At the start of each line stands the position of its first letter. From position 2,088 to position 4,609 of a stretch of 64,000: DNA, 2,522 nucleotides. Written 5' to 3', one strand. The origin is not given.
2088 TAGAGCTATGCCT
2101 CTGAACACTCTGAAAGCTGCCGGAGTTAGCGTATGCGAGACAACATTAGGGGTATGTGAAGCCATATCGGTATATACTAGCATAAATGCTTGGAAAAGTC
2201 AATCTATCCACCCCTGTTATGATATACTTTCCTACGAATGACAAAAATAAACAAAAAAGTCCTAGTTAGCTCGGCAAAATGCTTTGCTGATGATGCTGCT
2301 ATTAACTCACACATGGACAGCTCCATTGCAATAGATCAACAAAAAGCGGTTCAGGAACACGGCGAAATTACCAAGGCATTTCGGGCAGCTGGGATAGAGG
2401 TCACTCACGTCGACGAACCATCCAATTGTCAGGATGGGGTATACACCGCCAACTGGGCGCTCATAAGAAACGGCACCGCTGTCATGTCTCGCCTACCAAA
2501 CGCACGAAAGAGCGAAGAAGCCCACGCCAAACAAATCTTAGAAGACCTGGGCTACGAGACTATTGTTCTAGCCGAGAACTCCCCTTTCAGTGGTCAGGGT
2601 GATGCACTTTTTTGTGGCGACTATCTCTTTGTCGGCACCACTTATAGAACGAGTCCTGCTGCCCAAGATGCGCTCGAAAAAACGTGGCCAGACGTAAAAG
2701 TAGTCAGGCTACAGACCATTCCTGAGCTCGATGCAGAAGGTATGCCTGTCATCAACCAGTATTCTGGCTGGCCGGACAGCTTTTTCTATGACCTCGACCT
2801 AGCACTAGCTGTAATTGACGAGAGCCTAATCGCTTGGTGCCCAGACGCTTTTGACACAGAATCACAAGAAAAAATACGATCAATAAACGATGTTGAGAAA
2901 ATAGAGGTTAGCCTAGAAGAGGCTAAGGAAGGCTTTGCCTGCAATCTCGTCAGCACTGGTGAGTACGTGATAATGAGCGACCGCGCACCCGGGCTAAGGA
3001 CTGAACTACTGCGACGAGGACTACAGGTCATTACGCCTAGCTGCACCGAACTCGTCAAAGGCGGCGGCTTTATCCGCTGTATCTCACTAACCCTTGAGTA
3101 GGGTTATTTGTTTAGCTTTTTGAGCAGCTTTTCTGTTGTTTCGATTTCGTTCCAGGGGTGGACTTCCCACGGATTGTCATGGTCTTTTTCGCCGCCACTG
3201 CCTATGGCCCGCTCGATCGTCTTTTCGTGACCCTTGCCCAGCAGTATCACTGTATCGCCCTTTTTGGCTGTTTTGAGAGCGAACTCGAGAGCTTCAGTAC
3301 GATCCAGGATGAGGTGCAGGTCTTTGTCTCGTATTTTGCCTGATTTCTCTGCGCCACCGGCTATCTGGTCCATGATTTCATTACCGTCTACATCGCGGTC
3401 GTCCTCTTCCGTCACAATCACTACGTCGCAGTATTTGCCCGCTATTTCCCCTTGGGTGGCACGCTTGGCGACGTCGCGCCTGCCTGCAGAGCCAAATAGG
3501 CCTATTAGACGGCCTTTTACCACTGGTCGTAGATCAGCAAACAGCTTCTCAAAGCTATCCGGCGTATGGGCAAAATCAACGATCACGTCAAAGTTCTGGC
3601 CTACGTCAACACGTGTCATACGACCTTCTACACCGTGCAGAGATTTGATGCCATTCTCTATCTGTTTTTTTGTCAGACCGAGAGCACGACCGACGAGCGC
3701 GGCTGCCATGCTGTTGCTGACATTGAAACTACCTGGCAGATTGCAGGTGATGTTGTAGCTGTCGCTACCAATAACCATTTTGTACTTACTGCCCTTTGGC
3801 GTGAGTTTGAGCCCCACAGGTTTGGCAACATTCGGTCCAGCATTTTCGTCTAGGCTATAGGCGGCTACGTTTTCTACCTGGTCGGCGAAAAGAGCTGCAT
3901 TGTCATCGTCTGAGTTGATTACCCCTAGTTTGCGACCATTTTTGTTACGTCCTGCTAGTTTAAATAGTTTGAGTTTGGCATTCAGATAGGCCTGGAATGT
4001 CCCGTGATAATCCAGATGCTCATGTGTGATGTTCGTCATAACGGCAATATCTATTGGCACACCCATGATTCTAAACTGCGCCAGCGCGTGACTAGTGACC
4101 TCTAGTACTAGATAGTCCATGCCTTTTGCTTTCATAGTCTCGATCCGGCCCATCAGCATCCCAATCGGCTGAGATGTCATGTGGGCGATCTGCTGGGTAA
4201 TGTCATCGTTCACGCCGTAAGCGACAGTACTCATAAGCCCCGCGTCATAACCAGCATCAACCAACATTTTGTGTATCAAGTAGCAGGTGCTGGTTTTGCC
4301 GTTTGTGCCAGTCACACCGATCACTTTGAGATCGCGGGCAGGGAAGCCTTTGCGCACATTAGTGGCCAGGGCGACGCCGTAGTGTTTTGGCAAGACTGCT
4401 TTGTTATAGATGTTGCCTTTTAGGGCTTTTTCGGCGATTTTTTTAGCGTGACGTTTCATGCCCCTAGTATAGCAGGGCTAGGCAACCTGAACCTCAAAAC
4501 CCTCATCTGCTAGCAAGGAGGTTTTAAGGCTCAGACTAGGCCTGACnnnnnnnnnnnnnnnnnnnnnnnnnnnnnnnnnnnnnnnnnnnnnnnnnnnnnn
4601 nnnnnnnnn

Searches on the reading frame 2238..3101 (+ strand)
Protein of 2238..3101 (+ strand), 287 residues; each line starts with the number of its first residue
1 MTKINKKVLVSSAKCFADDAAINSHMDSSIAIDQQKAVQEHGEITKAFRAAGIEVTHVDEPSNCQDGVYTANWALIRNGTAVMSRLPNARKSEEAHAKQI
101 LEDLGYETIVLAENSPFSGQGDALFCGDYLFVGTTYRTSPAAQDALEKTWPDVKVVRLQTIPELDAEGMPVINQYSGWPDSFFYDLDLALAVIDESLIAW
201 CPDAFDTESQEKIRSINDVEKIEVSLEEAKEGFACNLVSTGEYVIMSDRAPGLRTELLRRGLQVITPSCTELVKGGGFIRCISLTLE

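Call 53: search_protein_families(library=pfam, proteins=[window:2238-3101:+], max_evalue=0.00001)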
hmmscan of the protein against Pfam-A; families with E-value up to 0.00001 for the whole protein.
window:2238-3101:+ (287 aa): 1 family
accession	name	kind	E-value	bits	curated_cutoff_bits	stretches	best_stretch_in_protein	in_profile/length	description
PF19420.4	DDAH_eukar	-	1.7e-13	50.9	23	1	25-282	16-286/291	N,N dimethylarginine dimethylhydrolase, eukaryotic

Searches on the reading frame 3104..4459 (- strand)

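Call 53: search_protein_families(library=pfam, proteins=[window:3104-4459:-], max_evalue=0.00001)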
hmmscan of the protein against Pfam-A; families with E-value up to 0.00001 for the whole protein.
window:3104-4459:- (451 aa): 2 families
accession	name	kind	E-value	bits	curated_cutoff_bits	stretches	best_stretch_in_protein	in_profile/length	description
PF08245.18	Mur_ligase_M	-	4e-44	151.4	24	1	49-256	1-199/200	Mur ligase middle domain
PF02875.26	Mur_ligase_C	-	2.6e-26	93.4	28.4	1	279-410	1-127/127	Mur ligase, glutamate ligase domain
